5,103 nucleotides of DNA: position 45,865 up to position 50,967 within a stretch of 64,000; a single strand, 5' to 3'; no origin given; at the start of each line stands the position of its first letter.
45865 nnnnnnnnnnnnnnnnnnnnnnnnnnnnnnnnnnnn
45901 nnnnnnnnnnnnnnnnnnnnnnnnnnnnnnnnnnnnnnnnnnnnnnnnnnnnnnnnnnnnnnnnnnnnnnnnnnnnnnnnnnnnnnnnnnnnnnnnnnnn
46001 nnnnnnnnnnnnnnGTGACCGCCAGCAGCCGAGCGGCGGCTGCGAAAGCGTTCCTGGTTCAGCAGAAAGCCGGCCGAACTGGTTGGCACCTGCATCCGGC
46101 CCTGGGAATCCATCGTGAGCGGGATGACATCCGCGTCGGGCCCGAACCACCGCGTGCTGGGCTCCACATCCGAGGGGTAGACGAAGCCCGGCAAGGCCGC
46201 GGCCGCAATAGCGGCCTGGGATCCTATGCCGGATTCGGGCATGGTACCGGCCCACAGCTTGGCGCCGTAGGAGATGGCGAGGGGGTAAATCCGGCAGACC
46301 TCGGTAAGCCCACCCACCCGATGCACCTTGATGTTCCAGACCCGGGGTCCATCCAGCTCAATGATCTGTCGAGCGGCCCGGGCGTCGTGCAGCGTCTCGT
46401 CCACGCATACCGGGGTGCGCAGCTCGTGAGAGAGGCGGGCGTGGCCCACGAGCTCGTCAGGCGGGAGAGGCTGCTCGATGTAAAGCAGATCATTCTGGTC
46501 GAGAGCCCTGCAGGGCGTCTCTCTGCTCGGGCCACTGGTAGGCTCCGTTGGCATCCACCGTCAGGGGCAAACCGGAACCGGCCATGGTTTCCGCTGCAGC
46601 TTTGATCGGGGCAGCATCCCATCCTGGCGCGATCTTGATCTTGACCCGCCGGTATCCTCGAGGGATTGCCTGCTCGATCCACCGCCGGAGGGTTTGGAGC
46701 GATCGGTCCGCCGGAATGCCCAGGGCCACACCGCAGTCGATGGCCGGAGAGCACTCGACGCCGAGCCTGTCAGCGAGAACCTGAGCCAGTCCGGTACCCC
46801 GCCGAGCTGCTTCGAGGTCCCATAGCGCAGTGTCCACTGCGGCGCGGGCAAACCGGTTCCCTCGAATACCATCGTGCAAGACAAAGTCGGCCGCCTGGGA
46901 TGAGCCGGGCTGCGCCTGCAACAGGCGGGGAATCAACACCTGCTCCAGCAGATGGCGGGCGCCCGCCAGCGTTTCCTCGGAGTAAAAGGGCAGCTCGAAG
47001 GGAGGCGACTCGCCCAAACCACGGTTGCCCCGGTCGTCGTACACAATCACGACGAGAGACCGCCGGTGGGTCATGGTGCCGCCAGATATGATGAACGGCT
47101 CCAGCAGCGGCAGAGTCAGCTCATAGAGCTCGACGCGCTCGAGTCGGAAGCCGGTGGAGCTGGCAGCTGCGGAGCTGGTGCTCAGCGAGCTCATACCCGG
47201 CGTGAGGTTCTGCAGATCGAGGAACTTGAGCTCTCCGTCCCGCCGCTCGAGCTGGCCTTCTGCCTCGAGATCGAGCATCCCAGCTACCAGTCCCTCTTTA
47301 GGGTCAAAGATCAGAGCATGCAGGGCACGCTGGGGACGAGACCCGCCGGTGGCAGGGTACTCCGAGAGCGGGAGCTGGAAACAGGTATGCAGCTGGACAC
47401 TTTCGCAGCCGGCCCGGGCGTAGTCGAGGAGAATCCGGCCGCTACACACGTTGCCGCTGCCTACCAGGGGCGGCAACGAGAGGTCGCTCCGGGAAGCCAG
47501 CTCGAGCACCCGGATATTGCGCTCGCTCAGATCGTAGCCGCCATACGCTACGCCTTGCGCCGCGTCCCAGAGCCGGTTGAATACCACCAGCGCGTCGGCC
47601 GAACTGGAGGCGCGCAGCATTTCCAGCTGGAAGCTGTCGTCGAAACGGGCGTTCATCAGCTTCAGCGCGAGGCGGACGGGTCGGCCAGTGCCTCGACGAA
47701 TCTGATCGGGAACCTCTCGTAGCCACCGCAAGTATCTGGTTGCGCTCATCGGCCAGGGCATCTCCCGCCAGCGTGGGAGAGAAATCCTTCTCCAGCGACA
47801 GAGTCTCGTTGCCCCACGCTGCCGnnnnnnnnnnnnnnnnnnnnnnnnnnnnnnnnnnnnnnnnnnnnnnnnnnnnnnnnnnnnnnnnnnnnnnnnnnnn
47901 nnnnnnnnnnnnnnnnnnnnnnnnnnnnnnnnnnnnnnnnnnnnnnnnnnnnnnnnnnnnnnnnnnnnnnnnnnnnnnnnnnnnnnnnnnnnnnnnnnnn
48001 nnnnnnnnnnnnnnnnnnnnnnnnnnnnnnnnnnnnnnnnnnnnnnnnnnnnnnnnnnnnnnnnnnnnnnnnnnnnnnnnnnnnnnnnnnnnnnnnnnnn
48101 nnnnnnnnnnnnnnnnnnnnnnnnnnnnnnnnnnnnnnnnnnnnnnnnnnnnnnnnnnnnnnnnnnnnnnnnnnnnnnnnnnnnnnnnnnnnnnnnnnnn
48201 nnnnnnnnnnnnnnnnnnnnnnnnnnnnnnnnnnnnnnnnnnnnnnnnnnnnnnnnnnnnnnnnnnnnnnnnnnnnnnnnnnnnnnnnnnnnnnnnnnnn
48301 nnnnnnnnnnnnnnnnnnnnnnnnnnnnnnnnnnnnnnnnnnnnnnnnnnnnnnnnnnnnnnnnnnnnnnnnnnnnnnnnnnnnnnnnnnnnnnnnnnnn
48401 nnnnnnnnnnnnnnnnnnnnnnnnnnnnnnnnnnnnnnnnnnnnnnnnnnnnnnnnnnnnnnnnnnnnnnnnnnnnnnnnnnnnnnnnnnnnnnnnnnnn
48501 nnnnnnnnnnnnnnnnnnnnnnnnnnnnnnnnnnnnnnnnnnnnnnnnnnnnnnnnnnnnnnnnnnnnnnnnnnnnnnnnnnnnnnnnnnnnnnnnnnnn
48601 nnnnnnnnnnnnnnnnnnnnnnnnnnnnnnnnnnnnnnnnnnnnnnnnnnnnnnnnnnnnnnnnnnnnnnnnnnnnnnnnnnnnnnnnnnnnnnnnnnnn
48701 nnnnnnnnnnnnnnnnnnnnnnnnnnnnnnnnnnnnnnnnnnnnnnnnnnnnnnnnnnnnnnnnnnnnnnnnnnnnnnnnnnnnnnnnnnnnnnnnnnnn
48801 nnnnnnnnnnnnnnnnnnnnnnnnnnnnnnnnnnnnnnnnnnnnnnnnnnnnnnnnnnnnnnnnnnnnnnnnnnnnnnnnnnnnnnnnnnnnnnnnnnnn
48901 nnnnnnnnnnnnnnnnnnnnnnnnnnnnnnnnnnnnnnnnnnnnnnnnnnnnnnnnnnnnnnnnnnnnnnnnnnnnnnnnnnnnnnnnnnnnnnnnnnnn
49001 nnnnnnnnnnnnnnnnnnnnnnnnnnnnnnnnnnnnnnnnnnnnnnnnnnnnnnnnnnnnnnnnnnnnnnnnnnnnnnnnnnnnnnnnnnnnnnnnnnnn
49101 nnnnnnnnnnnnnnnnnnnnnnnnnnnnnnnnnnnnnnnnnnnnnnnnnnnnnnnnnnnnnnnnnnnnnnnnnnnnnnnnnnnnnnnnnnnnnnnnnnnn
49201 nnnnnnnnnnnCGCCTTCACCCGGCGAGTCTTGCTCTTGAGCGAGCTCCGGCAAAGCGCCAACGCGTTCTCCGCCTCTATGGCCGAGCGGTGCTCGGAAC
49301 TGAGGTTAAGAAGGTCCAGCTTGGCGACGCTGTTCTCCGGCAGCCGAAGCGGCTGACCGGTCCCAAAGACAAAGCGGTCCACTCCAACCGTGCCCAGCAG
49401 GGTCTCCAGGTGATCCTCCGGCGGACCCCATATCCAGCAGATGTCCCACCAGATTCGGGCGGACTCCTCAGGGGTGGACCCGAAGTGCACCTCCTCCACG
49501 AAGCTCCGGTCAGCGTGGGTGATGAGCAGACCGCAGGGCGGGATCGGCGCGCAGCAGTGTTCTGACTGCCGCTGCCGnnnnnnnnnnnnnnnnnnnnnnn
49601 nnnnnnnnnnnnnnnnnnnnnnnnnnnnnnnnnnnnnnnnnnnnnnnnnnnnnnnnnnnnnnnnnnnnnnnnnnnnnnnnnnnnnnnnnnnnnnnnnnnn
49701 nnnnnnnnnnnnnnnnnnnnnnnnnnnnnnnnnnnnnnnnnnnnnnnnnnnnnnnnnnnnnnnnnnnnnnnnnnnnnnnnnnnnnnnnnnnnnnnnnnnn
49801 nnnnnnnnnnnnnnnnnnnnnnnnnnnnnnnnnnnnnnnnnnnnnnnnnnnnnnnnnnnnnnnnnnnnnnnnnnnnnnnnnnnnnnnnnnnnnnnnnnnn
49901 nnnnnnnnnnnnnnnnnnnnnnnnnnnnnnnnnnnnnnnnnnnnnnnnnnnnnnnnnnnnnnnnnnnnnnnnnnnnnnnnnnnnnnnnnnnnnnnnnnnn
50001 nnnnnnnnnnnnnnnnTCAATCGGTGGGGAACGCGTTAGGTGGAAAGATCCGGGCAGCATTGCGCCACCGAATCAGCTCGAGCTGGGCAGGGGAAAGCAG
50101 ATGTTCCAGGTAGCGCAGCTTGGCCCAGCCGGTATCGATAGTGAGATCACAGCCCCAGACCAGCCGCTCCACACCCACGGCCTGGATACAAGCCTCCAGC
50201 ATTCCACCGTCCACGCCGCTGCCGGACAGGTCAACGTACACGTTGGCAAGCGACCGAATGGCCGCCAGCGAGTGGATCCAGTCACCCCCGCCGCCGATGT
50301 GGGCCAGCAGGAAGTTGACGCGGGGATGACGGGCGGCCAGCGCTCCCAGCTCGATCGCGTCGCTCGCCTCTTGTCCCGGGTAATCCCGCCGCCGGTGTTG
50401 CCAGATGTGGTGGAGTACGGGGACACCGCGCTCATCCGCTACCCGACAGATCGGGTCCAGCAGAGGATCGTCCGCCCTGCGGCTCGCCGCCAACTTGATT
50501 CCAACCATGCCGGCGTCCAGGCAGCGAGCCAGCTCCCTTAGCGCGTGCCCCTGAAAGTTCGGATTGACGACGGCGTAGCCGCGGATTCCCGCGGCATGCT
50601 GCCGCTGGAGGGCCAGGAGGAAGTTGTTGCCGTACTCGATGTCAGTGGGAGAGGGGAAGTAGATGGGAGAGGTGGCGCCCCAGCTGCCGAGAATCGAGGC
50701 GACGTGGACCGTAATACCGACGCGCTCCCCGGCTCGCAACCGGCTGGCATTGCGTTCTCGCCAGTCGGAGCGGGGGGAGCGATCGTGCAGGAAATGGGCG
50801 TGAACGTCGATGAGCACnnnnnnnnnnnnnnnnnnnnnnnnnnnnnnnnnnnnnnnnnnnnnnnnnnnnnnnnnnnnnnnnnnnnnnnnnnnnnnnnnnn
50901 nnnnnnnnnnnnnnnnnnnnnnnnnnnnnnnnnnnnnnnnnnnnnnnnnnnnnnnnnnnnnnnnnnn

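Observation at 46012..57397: Ten-gene, ~11-kb minus-strand operon with an enzyme mix I cannot map to a known pathway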

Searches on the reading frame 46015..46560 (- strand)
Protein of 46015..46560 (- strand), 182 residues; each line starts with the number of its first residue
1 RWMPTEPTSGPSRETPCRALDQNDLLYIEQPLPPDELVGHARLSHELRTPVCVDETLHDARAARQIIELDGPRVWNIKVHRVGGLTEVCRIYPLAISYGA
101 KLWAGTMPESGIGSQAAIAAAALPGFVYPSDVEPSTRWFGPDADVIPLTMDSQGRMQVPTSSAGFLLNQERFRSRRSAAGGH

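Call 6: search_protein_families(library=pfam, proteins=[window:46015-46560:-], max_evalue=0.01)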
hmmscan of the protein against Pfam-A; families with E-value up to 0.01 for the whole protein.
window:46015-46560:- (182 aa): 1 family
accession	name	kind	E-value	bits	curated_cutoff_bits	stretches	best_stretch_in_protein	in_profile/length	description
PF13378.12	MR_MLE_C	-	1e-25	91.2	29.4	1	17-160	64-207/219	Enolase C-terminal domain-like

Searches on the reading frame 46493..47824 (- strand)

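Call 6: search_protein_families(library=pfam, proteins=[window:46493-47824:-], max_evalue=0.01)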
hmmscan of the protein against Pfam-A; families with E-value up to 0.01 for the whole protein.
window:46493-47824:- (444 aa): 3 families
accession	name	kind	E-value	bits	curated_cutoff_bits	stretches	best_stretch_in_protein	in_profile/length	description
PF02746.21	MR_MLE_N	-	4.2e-10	40.3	22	1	241-350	13-116/117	Mandelate racemase / muconate lactonizing enzyme, N-terminal domain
PF13378.12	MR_MLE_C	-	2.6e-05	24.5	29.4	1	380-437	3-63/219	Enolase C-terminal domain-like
PF21508.2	MenC_N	-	0.00012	22.6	27.3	1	230-297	3-67/94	MenC, N-terminal domain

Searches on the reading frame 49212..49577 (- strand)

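Call 6: search_protein_families(library=pfam, proteins=[window:49212-49577:-], max_evalue=0.01)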
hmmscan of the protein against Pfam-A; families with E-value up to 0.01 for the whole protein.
window:49212-49577:- (122 aa): 1 family
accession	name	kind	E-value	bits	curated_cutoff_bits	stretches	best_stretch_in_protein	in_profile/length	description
PF04909.20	Amidohydro_2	-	0.00051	20.3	26.4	1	54-108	226-286/289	Amidohydrolase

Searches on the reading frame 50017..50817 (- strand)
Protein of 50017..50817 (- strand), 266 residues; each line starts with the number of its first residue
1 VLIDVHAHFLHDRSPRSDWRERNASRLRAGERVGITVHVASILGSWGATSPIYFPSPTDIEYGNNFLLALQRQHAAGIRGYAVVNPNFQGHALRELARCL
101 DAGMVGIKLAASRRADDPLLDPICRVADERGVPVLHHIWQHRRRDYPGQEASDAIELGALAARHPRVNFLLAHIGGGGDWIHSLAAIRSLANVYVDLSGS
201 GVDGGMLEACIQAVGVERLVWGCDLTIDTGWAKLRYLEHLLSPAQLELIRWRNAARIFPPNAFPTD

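Call 5: search_protein_families(library=pfam, proteins=[window:50017-50817:-], max_evalue=0.01)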
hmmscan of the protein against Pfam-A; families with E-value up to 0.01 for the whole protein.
window:50017-50817:- (266 aa): 1 family
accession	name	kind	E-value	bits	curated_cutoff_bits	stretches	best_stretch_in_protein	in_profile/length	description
PF04909.20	Amidohydro_2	-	2.3e-26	93.6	26.4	1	3-259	1-288/289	Amidohydrolase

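Call 13: search_protein_families(library=ncbifam, proteins=[window:50017-50817:-], max_evalue=0.001)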
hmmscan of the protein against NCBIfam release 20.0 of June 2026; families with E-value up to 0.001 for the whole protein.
window:50017-50817:- (266 aa): 0 families

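Call 39: search_solved_structures(query=window:50017-50817:-, max_evalue=0.01)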
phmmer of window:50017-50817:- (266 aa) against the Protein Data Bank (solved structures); distinct sequences matched with E-value up to 0.01: 0.
